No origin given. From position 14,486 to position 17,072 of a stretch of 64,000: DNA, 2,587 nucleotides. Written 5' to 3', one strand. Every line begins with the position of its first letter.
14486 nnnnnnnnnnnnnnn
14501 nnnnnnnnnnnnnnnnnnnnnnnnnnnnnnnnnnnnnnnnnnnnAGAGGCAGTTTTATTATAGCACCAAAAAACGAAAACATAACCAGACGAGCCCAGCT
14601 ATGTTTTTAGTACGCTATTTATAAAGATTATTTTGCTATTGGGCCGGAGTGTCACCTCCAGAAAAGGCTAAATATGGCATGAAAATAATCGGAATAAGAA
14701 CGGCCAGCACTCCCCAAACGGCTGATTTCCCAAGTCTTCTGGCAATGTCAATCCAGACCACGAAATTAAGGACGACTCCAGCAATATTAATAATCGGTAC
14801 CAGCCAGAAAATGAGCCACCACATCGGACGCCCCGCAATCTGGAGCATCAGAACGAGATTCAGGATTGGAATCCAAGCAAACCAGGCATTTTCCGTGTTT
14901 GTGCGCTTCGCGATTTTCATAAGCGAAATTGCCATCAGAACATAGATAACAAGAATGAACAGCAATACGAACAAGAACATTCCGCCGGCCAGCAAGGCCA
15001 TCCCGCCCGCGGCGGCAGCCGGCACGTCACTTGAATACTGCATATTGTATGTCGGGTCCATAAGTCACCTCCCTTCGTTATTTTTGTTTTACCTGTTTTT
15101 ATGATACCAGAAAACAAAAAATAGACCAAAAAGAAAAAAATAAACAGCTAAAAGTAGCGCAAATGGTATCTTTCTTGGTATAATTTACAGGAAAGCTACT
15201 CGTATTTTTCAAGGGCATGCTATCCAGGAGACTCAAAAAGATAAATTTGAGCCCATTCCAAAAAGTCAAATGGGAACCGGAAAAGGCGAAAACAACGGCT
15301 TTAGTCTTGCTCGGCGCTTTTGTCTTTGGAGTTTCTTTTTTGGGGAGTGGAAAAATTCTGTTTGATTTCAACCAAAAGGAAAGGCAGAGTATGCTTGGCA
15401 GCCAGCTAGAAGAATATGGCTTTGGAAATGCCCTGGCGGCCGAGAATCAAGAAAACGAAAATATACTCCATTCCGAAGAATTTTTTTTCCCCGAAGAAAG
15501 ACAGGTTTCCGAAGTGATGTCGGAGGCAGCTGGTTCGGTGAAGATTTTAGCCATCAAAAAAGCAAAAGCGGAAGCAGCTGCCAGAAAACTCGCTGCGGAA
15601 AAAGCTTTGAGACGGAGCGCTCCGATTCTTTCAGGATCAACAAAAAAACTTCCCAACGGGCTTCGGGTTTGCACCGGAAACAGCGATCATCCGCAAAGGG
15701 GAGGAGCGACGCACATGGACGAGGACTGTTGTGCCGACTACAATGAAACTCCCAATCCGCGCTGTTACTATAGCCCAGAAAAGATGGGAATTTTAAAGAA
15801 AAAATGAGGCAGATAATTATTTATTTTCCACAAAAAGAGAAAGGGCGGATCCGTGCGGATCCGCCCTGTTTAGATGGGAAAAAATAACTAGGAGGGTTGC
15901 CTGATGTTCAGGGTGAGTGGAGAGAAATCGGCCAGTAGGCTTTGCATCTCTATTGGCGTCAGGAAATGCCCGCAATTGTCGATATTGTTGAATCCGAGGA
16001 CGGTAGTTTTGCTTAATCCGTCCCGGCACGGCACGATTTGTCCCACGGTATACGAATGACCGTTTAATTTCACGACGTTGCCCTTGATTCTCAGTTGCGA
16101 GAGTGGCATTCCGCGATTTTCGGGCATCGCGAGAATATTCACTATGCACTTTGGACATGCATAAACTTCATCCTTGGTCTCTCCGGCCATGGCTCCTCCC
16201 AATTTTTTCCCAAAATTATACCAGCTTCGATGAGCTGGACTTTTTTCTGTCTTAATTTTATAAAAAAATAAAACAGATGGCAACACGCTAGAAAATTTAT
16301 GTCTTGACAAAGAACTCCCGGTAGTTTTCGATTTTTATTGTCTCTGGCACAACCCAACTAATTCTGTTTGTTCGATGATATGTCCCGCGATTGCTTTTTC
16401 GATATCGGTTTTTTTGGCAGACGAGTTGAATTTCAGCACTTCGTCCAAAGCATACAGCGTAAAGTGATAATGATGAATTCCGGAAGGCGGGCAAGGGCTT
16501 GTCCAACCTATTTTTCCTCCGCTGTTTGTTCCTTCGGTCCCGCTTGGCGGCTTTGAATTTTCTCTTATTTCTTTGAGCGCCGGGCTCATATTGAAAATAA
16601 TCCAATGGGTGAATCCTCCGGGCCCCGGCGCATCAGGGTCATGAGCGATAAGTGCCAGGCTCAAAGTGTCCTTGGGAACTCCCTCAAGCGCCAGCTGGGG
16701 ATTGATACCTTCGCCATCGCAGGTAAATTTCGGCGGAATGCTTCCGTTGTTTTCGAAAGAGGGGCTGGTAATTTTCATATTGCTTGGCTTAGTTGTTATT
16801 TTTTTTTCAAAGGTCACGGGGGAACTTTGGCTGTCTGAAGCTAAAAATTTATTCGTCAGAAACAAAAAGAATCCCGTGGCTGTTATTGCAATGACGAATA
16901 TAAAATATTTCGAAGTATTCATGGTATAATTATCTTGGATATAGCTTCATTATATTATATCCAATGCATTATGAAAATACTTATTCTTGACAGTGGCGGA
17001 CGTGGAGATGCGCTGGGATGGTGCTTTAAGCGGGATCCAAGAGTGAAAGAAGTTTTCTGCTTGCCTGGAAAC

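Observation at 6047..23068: Three dispersed paralogs of a membrane-anchored protein family with a conserved C-terminal 4-Cys/His motif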

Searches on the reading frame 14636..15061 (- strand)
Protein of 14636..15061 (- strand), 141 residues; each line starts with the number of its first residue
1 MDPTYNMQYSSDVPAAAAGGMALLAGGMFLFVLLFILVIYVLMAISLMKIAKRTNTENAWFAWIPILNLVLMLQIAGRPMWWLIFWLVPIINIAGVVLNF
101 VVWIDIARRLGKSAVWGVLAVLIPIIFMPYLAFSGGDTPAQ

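Call 40: search_protein_families(library=pfam, proteins=[window:14636-15061:-], max_evalue=0.001)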
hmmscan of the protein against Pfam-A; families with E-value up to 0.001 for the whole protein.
window:14636-15061:- (141 aa): 1 family
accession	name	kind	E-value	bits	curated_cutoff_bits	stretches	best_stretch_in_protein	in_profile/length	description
PF18936.5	DUF5684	-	1.6e-17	64.3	27.4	1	60-134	1-73/81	Family of unknown function (DUF5684)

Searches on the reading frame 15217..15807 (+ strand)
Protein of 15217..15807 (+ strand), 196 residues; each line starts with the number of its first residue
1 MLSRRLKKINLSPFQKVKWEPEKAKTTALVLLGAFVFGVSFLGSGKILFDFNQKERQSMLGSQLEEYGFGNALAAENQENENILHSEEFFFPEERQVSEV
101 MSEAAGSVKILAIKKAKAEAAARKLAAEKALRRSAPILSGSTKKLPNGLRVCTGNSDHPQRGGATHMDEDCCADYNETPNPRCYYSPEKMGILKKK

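Call 4: search_protein_families(library=pfam, proteins=[window:15217-15807:+], max_evalue=10)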
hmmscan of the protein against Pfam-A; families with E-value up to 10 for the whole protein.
window:15217-15807:+ (196 aa): 0 families

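Call 5: search_protein_families(library=ncbifam, proteins=[window:15217-15807:+], max_evalue=10)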
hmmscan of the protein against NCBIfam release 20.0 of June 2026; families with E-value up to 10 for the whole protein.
window:15217-15807:+ (196 aa): 0 families

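Call 41: find_homologous_proteins(query=window:15217-15807:+, max_evalue=0.001)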
Query window:15217-15807:+ (196 aa): 23 proteins with E <= 0.001 among 639 candidates.
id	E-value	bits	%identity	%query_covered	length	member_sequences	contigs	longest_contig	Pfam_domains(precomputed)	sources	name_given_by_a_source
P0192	8.8e-85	301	100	70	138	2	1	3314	-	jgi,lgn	-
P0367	2.4e-69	251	61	100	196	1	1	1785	-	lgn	-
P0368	4.9e-67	243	62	99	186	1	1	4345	-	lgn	-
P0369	3.8e-66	241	61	99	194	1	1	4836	-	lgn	-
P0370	3.6e-61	224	61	96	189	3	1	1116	-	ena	-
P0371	6.4e-60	220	56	95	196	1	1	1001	-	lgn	-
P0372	2.7e-55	205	56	93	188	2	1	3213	-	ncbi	-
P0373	3.3e-51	192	55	94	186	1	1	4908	-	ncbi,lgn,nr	ncbi:MAG: hypothetical protein PHP25_04880 [Candidatus Moranbacteria bacterium]|nr:hypothetical prot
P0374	7.8e-49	184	52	97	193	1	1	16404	-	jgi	jgi:hypothetical protein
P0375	5.9e-48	181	51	95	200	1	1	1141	-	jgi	jgi:hypothetical protein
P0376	3.4e-46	176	51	94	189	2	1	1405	-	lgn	-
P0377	6.7e-44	168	49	95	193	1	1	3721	-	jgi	-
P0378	1.3e-43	167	46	97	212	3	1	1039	-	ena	-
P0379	2.4e-43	166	49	94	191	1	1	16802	-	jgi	jgi:hypothetical protein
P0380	1.2e-42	164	49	96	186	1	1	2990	-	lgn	-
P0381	4.6e-42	162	48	93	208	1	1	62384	-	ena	-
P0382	1.6e-40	157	46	93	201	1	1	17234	-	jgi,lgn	-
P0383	1.8e-40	157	46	95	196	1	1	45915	-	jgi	jgi:hypothetical protein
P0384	1.9e-40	157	47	93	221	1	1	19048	-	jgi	jgi:hypothetical protein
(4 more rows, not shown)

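Call 43: find_encoding_contigs(protein=P0381, flank=8000, max_places=1)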
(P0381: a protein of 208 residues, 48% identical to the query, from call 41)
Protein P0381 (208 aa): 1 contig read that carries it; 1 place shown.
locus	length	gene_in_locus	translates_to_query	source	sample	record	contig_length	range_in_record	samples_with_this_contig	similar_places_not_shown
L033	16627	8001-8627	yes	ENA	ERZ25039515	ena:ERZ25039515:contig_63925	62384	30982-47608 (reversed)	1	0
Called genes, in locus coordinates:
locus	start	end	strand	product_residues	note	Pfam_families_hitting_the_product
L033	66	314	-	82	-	-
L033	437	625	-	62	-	-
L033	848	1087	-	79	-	-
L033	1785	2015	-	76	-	-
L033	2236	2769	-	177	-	PF01790:LGT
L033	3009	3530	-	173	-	-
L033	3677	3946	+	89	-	PF02583:Trns_repr_metal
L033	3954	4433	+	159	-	PF00403:HMA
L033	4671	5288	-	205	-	-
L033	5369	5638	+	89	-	PF00403:HMA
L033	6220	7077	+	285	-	PF00702:Hydrolase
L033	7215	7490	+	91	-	PF00702:Hydrolase, PF08282:Hydrolase_3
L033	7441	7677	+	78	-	-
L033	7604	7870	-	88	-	-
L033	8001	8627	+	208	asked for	-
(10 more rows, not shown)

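Call 44: find_encoding_contigs(protein=P0383, flank=8000, max_places=1)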
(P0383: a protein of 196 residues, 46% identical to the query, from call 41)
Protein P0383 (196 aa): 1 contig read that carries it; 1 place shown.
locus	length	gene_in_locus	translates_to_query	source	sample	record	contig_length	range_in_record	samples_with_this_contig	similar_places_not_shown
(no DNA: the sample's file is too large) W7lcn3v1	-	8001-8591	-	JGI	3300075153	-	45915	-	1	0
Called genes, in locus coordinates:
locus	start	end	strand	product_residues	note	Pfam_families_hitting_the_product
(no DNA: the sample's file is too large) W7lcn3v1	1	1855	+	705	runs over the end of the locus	-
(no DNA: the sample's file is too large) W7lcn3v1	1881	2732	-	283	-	PF01790:LGT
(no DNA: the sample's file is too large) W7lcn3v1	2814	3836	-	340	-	PF00149:Metallophos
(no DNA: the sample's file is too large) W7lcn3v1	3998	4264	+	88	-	PF02583:Trns_repr_metal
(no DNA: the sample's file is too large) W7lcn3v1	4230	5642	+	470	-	PF00403:HMA, PF13386:DsbD_2, PF13473:Cupredoxin_1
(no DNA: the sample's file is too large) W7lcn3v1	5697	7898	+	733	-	PF00403:HMA, PF00122:E1-E2_ATPase, PF00702:Hydrolase, PF08282:Hydrolase_3 (weak)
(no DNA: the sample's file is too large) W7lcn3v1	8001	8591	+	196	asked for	-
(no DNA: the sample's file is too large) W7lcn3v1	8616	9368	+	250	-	PF00160:Pro_isomerase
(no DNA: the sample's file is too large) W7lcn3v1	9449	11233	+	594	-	PF00664:ABC_membrane, PF00005:ABC_tran, PF02463:SMC_N (faint)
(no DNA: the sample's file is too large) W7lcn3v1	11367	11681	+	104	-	-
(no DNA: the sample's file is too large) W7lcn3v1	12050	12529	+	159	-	PF01467:CTP_transf_like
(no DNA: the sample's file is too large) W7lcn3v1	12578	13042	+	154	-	PF04677:CwfJ_C_1 (weak), PF01230:HIT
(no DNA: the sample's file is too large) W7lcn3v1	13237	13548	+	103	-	-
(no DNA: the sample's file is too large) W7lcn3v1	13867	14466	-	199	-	PF00293:NUDIX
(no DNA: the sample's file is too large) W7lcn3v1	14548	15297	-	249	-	-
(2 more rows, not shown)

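Call 45: find_encoding_contigs(protein=P0374, flank=8000, max_places=1)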
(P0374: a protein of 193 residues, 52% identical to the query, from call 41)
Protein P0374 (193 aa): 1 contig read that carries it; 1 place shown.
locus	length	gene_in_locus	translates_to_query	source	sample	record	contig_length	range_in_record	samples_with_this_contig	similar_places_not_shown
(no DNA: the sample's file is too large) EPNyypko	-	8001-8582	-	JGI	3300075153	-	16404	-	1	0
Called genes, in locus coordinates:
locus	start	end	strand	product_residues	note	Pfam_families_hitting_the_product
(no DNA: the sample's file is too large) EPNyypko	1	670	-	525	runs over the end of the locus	PF13231:PMT_2 (weak)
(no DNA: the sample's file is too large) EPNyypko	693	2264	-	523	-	-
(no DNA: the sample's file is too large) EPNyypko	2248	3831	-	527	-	PF00535:Glycos_transf_2, PF13641:Glyco_tranf_2_3, PF13632:Glyco_trans_2_3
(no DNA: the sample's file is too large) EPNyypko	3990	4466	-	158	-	PF18936:DUF5684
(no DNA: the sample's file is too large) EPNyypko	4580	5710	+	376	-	PF13386:DsbD_2, PF13473:Cupredoxin_1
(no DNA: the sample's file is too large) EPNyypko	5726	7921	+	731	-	PF00403:HMA, PF00122:E1-E2_ATPase, PF00702:Hydrolase, PF08282:Hydrolase_3 (weak)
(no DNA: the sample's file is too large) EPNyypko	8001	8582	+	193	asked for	-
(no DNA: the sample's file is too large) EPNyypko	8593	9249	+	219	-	?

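Call 49: find_encoding_contigs(protein=P0384, flank=8000, max_places=1)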
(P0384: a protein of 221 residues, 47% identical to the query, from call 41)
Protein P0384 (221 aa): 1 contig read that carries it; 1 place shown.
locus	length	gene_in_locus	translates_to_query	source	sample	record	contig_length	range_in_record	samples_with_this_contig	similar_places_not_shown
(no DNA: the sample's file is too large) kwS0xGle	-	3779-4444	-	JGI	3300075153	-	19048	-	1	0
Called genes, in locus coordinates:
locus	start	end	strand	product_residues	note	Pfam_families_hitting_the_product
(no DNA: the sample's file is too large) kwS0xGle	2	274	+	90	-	?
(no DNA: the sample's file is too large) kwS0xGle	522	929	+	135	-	-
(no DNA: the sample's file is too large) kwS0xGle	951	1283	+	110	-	-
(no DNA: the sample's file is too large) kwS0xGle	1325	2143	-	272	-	PF01790:LGT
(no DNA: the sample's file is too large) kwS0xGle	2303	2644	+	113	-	PF08279:HTH_11 (faint), PF13384:HTH_23 (faint), PF13411:MerR_1 (faint), PF00376:MerR (faint), PF12728:HTH_17 (weak)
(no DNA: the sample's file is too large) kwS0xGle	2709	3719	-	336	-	PF00149:Metallophos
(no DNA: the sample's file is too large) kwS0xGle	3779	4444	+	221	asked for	-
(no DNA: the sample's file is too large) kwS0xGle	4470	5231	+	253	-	PF00160:Pro_isomerase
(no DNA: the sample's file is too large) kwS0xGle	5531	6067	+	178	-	-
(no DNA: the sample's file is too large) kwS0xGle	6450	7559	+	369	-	PF13353:Fer4_12 (weak), PF04055:Radical_SAM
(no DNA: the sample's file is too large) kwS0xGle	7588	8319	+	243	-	-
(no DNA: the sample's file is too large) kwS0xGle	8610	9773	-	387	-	-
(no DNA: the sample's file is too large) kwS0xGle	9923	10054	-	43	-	-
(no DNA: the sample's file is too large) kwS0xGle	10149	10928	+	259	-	PF00483:NTP_transferase, PF12804:NTP_transf_3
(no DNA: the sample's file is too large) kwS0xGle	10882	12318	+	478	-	PF02878:PGM_PMM_I, PF02879:PGM_PMM_II, PF02880:PGM_PMM_III, PF00408:PGM_PMM_IV (weak)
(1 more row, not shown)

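Call 50: find_encoding_contigs(protein=P0382, flank=8000, max_places=1)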
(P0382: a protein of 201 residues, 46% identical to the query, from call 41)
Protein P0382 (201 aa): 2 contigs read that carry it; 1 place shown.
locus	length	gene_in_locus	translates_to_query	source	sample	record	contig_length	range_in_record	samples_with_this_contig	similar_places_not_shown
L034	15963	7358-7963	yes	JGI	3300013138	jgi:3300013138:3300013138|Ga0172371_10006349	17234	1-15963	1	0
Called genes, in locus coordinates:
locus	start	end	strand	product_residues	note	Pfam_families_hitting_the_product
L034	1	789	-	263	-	?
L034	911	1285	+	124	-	PF13411:MerR_1 (faint), PF12728:HTH_17 (weak)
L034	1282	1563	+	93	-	-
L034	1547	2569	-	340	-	PF00149:Metallophos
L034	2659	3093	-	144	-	PF18936:DUF5684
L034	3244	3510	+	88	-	PF02583:Trns_repr_metal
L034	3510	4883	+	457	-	PF00403:HMA, PF13386:DsbD_2, PF13473:Cupredoxin_1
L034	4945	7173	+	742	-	PF00403:HMA, PF00122:E1-E2_ATPase, PF00702:Hydrolase, PF08282:Hydrolase_3 (weak)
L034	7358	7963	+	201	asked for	-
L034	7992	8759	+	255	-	PF00160:Pro_isomerase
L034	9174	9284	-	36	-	-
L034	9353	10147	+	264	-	PF00497:SBP_bac_3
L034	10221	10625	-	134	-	-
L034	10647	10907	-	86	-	-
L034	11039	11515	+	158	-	PF01988:VIT1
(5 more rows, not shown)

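Call 66: search_protein_families(library=phrogs, proteins=[window:15217-15807:+], max_evalue=0.1)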
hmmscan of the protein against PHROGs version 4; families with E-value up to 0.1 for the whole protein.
window:15217-15807:+ (196 aa): 0 families

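Call 67: search_protein_families(library=padloc, proteins=[window:15217-15807:+], max_evalue=0.1)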
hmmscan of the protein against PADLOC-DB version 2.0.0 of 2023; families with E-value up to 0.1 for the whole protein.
window:15217-15807:+ (196 aa): 0 families

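Call 76: find_related_loci(query=A7, collection=metagenome_contigs, flank=5000)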
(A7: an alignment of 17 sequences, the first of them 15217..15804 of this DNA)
Query A7 (196 aa) in metagenome_contigs; peptide patterns used: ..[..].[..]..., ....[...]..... (x = any residue, [..] = any of these).
60 stretches matched a pattern; 21 encode a relative of the query (tblastn E <= 1e-3); 21 distinct loci.
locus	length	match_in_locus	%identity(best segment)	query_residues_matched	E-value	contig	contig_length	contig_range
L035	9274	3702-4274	54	4-196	6e-62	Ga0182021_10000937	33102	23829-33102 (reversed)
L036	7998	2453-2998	48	7-196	8e-54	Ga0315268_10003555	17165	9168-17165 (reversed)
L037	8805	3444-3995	49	6-194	4e-52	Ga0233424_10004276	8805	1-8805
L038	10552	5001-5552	49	6-194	4e-52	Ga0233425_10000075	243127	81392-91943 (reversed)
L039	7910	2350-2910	51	11-195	3e-52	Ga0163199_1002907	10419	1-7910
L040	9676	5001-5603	46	4-196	2e-48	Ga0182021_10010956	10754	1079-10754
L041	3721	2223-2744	49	11-196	2e-47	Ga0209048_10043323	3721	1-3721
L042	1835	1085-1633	47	4-194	1e-44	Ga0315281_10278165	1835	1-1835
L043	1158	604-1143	44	6-195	2e-46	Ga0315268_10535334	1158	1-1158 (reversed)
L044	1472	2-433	55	53-196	6e-43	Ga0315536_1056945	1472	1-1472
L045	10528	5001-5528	46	14-195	1e-41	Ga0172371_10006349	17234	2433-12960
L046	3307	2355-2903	42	12-195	2e-40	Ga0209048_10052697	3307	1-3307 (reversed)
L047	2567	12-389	52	71-196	2e-38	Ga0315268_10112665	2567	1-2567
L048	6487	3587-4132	43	6-194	3e-37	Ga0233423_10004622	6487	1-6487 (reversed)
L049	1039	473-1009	44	14-195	1e-37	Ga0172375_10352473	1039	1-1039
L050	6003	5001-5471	43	30-194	1e-25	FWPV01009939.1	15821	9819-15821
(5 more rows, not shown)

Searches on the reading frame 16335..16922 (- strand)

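Call 40: search_protein_families(library=pfam, proteins=[window:16335-16922:-], max_evalue=0.001)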
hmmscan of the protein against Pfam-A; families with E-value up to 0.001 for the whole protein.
window:16335-16922:- (195 aa): 1 family
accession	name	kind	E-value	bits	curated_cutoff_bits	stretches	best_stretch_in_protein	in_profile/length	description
PF01161.25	PBP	-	5.2e-34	117.9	24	1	62-190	2-133/135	Phosphatidylethanolamine-binding protein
